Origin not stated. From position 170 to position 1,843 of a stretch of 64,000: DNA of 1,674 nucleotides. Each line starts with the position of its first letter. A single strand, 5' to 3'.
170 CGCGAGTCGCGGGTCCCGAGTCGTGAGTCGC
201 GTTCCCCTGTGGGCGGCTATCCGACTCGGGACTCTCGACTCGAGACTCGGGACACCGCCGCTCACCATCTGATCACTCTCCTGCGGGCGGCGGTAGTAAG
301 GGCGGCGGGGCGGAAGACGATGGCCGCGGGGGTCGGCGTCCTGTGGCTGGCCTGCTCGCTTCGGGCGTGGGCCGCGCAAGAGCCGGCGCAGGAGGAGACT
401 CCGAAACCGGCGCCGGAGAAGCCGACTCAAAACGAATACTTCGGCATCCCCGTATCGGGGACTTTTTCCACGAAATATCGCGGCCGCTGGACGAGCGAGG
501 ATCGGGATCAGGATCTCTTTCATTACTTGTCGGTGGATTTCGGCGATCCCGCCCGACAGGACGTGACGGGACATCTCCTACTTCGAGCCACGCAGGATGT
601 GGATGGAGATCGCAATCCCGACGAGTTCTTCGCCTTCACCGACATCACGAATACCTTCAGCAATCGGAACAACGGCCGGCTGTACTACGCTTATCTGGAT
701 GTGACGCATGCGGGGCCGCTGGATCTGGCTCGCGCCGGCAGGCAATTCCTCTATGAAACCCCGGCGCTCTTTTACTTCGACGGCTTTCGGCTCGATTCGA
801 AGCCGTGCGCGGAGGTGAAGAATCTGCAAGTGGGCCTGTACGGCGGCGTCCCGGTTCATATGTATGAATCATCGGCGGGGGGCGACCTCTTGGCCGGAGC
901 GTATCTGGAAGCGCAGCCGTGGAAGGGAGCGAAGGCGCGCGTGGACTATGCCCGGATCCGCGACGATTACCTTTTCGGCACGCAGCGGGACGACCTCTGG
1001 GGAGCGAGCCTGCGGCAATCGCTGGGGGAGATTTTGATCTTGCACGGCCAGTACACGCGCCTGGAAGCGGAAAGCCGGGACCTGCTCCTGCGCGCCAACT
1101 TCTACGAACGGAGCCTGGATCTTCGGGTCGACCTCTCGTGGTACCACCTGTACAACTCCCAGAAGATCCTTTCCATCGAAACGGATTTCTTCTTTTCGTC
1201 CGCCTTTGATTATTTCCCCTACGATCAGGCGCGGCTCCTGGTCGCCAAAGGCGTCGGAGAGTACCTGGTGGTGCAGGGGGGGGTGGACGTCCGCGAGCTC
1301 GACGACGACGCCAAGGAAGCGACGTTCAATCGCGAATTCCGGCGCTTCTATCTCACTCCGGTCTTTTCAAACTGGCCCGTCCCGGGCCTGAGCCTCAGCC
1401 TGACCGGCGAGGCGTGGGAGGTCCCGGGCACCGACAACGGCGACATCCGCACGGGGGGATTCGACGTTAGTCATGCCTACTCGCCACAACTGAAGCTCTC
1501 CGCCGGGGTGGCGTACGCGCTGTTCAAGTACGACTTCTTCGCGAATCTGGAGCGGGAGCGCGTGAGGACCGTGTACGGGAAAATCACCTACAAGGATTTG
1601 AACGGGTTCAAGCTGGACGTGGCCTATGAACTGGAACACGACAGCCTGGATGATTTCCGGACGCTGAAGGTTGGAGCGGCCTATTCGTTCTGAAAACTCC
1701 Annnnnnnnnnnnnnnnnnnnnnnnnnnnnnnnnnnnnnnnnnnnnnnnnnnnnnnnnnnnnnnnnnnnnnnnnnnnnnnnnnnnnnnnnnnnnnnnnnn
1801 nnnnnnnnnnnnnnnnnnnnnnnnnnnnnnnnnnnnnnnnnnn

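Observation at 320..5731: Porin-cytochrome (Pcc-type) outer-membrane electron conduit: beta-barrel + 13-heme cytochrome + decaheme lipoprotein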

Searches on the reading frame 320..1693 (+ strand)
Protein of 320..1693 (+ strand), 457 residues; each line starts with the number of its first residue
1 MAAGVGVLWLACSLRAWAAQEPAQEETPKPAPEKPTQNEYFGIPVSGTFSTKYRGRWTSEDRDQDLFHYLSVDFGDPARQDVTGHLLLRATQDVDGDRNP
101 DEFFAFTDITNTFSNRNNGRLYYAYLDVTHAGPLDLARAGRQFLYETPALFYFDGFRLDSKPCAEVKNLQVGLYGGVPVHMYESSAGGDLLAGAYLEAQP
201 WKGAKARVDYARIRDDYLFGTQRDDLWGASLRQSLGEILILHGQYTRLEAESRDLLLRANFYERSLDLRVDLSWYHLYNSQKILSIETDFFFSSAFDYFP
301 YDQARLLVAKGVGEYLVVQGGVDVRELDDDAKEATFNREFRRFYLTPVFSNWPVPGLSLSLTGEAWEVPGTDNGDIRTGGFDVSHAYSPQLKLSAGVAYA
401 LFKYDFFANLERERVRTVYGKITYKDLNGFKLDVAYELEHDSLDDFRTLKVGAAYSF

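Call 4: search_protein_families(library=pfam, proteins=[window:320-1693:+], max_evalue=0.1)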
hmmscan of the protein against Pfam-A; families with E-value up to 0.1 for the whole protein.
window:320-1693:+ (457 aa): 1 family
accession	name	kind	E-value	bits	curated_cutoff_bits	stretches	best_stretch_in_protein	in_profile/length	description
PF13609.12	Porin_4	-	0.0032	17.8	27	1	368-456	172-258/310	Gram-negative porin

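Call 5: search_protein_families(library=ncbifam, proteins=[window:320-1693:+], max_evalue=0.1)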
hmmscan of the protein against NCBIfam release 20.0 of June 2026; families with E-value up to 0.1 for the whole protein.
window:320-1693:+ (457 aa): 0 families

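Call 9: search_solved_structures(query=window:320-1693:+, max_evalue=10)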
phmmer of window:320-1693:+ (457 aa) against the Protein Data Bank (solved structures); distinct sequences matched with E-value up to 10: 3.
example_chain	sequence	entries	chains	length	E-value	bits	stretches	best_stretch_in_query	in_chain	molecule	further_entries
9rd1_A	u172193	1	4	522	0.23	13.5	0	322-371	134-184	Periplasmic oligopeptide-binding protein OppA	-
3tcf_A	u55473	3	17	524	0.23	13.4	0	322-371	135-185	Periplasmic oligopeptide-binding protein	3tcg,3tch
4wk5_A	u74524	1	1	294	0.31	13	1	367-443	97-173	Geranyltranstransferase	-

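Call 10: find_homologous_proteins(query=window:320-1693:+, max_evalue=0.001)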
Query window:320-1693:+ (457 aa): 43 proteins with E <= 0.001 among 8000 candidates.
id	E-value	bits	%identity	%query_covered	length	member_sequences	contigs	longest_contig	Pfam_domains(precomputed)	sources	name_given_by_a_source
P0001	0.0e+0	1056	100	100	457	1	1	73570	-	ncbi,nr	ncbi:MAG: hypothetical protein HY716_08370 [Planctomycetes bacterium]|nr:hypothetical protein [Planc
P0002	3.4e-153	529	55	98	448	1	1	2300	-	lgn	-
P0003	4.8e-141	489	51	99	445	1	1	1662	-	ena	-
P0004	3.7e-139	483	50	98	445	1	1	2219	-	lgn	-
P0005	4.6e-135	469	51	96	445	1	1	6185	-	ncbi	-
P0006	8.2e-121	422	47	96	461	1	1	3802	-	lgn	-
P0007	1.2e-120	422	46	96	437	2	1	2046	-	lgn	-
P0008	1.4e-114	402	45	92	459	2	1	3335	-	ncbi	ncbi:MAG: hypothetical protein ACYTAF_12805 [Planctomycetota bacterium]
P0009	3.6e-114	400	44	96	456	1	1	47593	-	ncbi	-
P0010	4.8e-90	321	39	91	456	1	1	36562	-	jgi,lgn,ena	-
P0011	1.3e-88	316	39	99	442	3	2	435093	-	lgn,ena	-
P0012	1.5e-83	299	39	98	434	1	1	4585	-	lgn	-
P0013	1.9e-79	286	39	94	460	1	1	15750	-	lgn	-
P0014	1.5e-77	280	37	91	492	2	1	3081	-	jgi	jgi:hypothetical protein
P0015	2.1e-77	279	38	97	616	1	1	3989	-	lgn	-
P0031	1.0e-63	234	36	91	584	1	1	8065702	-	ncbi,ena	-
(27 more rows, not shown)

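Call 12: find_encoding_contigs(protein=P0031, flank=10000, max_places=2)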
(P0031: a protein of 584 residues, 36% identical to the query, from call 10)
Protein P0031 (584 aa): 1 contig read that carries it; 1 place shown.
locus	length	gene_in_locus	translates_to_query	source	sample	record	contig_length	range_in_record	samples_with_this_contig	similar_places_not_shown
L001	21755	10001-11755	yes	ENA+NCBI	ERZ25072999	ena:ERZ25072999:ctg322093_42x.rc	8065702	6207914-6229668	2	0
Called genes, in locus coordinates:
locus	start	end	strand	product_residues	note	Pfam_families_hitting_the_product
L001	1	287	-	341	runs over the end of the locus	PF04055:Radical_SAM, PF13186:SPASM (weak)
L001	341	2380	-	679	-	PF01425:Amidase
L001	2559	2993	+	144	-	PF00571:CBS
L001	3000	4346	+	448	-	PF02040:ArsB, PF16980:CitMHS_2, PF03600:CitMHS, PF06450:NhaB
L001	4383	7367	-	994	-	PF14522:Cytochrome_C7 (faint), PF14537:Cytochrom_c3_2 (faint), PF22113:Mtrc-MtrF_II-IV_dom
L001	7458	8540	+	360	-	-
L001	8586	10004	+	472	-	PF03264:Cytochrom_NNT, PF14522:Cytochrome_C7 (faint)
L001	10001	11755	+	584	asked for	-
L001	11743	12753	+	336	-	PF02085:Cytochrom_CIII (faint), PF14522:Cytochrome_C7 (faint), PF14537:Cytochrom_c3_2 (faint)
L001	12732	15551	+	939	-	PF14522:Cytochrome_C7 (faint), PF14537:Cytochrom_c3_2 (faint), PF22113:Mtrc-MtrF_II-IV_dom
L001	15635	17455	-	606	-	-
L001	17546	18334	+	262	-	-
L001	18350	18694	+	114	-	-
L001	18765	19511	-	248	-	-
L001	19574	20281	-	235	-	PF12697:Abhydrolase_6 (weak), PF12146:Hydrolase_4, PF00756:Esterase (weak), PF00561:Abhydrolase_1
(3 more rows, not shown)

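Call 13: find_encoding_contigs(protein=P0011, flank=10000, max_places=2)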
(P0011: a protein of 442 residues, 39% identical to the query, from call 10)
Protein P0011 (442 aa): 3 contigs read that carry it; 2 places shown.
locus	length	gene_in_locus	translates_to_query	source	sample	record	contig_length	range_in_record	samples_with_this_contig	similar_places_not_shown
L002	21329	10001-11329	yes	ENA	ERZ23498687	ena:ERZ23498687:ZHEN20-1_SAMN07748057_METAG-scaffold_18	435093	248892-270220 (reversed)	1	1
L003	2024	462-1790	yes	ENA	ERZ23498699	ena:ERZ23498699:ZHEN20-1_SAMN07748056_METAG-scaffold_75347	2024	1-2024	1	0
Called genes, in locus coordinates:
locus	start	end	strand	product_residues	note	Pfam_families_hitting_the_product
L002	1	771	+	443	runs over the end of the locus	PF13570:Beta-prop_ACSF4 (faint), PF01011:PQQ (faint), PF13360:PQQ_2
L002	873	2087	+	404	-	-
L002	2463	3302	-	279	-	-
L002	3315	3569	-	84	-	-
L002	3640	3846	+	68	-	-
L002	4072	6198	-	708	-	PF13442:Cytochrome_CBB3 (faint)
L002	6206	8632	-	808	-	PF13290:CHB_HEX_C_1, PF13287:Fn3_assoc, PF14522:Cytochrome_C7 (faint), PF14537:Cytochrom_c3_2 (faint), PF22113:Mtrc-MtrF_II-IV_dom (faint)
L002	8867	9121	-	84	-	-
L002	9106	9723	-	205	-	PF03264:Cytochrom_NNT, PF14522:Cytochrome_C7 (faint), PF14537:Cytochrom_c3_2 (faint), PF22113:Mtrc-MtrF_II-IV_dom (weak)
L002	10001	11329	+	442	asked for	-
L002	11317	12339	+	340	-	PF02085:Cytochrom_CIII (faint), PF14537:Cytochrom_c3_2 (faint), PF14522:Cytochrome_C7 (weak)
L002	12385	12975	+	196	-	PF14522:Cytochrome_C7 (faint), PF22113:Mtrc-MtrF_II-IV_dom (weak), PF13435:Cytochrome_C554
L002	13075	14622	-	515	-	-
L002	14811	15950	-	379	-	PF07611:DUF1574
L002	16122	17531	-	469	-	PF03062:MBOAT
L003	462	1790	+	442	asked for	-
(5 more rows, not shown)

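Call 18: find_related_loci(query=A2, collection=genome_contigs, flank=8000)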
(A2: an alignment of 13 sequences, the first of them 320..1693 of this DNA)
Query A2 (457 aa) in genome_contigs; peptide patterns used: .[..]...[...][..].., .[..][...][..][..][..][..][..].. (x = any residue, [..] = any of these).
119 stretches matched a pattern; 84 encode a relative of the query (tblastn E <= 1e-3); the best 80 are kept; 79 distinct loci.
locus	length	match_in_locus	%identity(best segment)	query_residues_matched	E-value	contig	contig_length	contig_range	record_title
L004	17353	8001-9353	43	7-457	2e-118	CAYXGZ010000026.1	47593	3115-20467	MAG TPA_asm: uncultured Planctomycetales bacterium isolate SRP287453_co1_366 genome assembly, contig: NODE_1110_length_4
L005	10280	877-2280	38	7-457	1e-97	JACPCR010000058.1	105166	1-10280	MAG: Planctomycetota bacterium isolate NC_groundwater_288_Ag_S-0.65um_63_14 S6_GD2017_2_S65_scaffold_33, whole genome sh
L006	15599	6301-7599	39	30-457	5e-93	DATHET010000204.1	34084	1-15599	MAG TPA_asm: Planctomycetota bacterium isolate SMAG_U12428 k141_648974, whole genome shotgun sequence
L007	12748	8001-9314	37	28-457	3e-89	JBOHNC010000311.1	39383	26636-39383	MAG: Planctomycetota bacterium isolate TC-S_metabat2.bin.587 k127_3118474, whole genome shotgun sequence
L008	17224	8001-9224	38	42-457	9e-89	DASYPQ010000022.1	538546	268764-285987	MAG TPA_asm: Planctomycetota bacterium isolate SMAG_U4461 k141_1264410, whole genome shotgun sequence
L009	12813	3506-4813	36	20-457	8e-88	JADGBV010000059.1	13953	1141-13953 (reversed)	MAG: Planctomycetota bacterium isolate nwagbin3 nwag_bin3_NODE_59_length_13953_cov_3.507639, whole genome shotgun sequen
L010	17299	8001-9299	49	25-457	6e-138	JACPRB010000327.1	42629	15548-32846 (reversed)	MAG: Planctomycetota bacterium isolate NC_groundwater_668_Ag_B-0.1um_65_30 B_1_S1_Biohub_coassembly_k141_5163220, whole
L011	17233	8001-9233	40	42-451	4e-86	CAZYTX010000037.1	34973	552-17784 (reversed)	MAG TPA_asm: uncultured bacterium isolate SRP141376_co1_373 genome assembly, contig: NODE_2860_length_34973_cov_9.089839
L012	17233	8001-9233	36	43-457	1e-85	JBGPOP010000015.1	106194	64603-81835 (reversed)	MAG: Planctomycetota bacterium isolate OBJ_0618_7090110_189 k141_8699017_length_106194_cov_19.0002, whole genome shotgun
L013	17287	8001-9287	37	23-457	4e-84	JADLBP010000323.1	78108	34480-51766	MAG: Planctomycetota bacterium isolate SJ175 c_000001140046, whole genome shotgun sequence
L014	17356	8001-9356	36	1-457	1e-82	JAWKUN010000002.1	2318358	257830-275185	MAG: Planctomycetota bacterium isolate BC2.135 BC2.135.fa-2, whole genome shotgun sequence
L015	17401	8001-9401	35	1-457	6e-82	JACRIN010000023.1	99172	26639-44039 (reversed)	MAG: Planctomycetota bacterium isolate NC_groundwater_1804_Pr3_B-0.1um_70_16 SR-2_scaffold_141_634409, whole genome shot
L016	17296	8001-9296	40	20-457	2e-80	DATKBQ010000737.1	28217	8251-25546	MAG TPA_asm: Planctomycetota bacterium isolate SMAG_U14424 k141_780471, whole genome shotgun sequence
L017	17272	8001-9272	37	28-457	5e-81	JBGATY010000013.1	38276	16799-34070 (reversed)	MAG: Planctomycetota bacterium isolate MAG_MBR_AS.81 MBRAS-81_NODE_13_length_38276_cov_4.888165, whole genome shotgun se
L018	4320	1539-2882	35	11-457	3e-81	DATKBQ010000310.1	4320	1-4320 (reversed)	MAG TPA_asm: Planctomycetota bacterium isolate SMAG_U14424 k141_365010, whole genome shotgun sequence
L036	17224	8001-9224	36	45-457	2e-69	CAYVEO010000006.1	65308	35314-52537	MAG TPA_asm: uncultured Planctomycetia bacterium isolate SRP090828_co3_47 genome assembly, contig: NODE_33_length_65308_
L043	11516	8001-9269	32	5-439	2e-65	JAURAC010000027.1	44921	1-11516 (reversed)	MAG: Candidatus Subterrananammoxibius californiae isolate Bin_309 NODE_27_length_44921_cov_21.472228, whole genome shotg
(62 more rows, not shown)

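Call 22: predict_structure(alignment_id=A1)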
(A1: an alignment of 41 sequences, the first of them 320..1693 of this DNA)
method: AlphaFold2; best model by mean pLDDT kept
length: 457 residues; sequences in the alignment: 41
mean_pLDDT: 86.2   pTM: 0.80
mean pLDDT of the five models: 86.2, 86.2, 85.5, 85.0, 84.7
residues with pLDDT >= 90: 298; 70-90: 75; 50-70: 45; < 50: 39
segments of 3 or more residues with pLDDT < 50: 1-28, 288-295
pLDDT, mean of each block of 10 residues (from residue 1): 45 45 45 61 93 95 95 95 97 79 71 79 96 97 91 96 97 94 72 98 98 82 92 98 95 96 98 94 51 58 98 98 92 77 98 97 91 83 97 97 67 90 95 98 93 97
secondary structure, 60 per line:
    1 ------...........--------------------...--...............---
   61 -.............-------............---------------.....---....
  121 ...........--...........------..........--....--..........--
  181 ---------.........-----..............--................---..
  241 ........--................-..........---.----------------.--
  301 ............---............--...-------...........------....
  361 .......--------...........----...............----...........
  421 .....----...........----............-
elements in order: H7-17 E38-40 E43-57 E62-74 E82-93 H109-113 E117-131 E134-144 E151-160 E169-178 E190-198 E204-217 E220-235 E239-248 E251-263 E268-277 E301-312 E316-327 E340-350 E357-367 E376-386 E391-405 E410-425 E430-440 E445-456

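Call 40: find_homologous_proteins(query=A3, max_evalue=0.001)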
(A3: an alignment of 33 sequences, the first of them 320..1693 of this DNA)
Query A3 (33 sequences) (457 aa, profile of the alignment): 30 proteins with E <= 0.001 among 8000 candidates.
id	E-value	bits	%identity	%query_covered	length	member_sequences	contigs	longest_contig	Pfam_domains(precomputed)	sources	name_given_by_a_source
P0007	6.9e-159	547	46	96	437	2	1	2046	-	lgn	-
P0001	1.4e-155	536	100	100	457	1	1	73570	-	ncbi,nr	ncbi:MAG: hypothetical protein HY716_08370 [Planctomycetes bacterium]|nr:hypothetical protein [Planc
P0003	1.1e-150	520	51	99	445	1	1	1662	-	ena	-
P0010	2.8e-147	509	39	91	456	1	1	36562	-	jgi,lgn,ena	-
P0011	5.9e-146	505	39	99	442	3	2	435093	-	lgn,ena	-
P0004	7.0e-144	498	50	98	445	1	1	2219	-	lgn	-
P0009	1.3e-141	490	44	96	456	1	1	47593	-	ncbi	-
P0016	9.1e-141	488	37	87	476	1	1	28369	-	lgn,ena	-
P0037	6.4e-140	485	34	90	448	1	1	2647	-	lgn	-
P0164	1.6e-138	480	50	97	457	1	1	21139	-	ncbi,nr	ncbi:MAG: hypothetical protein HYY16_01885 [Planctomycetes bacterium]|nr:hypothetical protein [Planc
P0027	1.0e-136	474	37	95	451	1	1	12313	-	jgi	jgi:hypothetical protein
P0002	3.8e-136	472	55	98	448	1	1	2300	-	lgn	-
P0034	3.0e-135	469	32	96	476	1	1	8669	-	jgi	-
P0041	4.5e-125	436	32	90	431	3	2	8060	-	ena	-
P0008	1.4e-124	434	45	92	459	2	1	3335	-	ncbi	ncbi:MAG: hypothetical protein ACYTAF_12805 [Planctomycetota bacterium]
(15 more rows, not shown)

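Call 54: search_protein_representatives(alignment_id=A1)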
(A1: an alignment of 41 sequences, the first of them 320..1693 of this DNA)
Query: 41 sequences, 452 profile positions. Proteins with E-value up to 0.001 (for the whole library): 1073; up to 1e-10: 834; up to 1e-30: 562. The best 150 are listed.
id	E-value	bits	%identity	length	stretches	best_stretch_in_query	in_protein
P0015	2.4e-166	570.4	-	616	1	28-452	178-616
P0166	5.3e-166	569.3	-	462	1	29-452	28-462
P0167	1.2e-164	564.8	-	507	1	6-452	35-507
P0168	1.6e-163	561.1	-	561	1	21-452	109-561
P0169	5.7e-163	559.3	-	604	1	18-452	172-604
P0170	4.7e-162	556.3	-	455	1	11-452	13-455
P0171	4.7e-161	553.0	-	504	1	17-452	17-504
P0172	7.7e-161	552.3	-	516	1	7-452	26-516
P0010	6.6e-160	549.2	-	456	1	6-452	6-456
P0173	1.3e-159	548.2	-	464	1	17-452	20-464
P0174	3.3e-159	546.9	-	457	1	10-452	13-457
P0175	1.5e-158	544.8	-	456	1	8-452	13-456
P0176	2.0e-158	544.3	-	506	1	25-452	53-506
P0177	1.6e-157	541.3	-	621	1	28-452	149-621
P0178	2.7e-157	540.6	-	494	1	13-452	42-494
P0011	5.3e-157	539.6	-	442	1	35-452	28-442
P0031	2.1e-154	531.1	-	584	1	28-452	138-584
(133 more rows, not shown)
